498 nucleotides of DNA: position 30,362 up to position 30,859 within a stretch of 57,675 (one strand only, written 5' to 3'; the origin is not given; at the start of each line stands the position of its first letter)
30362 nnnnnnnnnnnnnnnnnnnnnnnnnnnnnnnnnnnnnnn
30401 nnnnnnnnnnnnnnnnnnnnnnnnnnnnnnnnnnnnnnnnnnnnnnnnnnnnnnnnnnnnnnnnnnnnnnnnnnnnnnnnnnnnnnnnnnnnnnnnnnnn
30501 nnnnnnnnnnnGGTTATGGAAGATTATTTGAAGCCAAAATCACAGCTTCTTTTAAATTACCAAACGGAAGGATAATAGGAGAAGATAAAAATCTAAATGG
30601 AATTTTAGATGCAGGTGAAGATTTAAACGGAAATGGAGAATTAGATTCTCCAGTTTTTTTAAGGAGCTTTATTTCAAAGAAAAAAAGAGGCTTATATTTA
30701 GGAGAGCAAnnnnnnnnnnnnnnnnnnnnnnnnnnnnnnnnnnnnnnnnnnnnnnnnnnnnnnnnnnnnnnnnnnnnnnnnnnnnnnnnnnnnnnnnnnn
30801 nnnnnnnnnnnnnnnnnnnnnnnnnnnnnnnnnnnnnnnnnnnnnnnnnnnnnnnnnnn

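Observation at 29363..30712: Pseudopilin fused to a six-bladed Kelch/Asp-box-like beta-propeller with recently duplicated blades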

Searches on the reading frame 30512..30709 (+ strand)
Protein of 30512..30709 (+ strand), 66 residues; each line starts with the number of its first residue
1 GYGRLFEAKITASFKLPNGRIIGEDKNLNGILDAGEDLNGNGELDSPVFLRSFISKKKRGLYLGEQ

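Call 76: search_protein_families(library=pfam, proteins=[window:30512-30709:+], max_evalue=10)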
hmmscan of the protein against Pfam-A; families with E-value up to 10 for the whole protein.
seq(66 aa): 1 family
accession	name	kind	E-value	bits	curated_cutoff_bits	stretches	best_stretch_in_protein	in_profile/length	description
PF23657.1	DUF7151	-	0.051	14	27.2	2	22-36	24-38/46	Domain of unknown function (DUF7151)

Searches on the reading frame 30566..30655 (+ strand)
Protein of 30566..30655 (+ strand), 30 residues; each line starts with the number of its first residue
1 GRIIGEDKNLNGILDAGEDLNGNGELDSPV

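Call 76: search_protein_families(library=pfam, proteins=[window:30566-30655:+], max_evalue=10)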
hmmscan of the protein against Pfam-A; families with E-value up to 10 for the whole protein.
seq(30 aa): 1 family
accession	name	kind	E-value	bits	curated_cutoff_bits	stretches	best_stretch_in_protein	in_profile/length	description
PF23657.1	DUF7151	-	0.0039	17.6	27.2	2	4-18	24-38/46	Domain of unknown function (DUF7151)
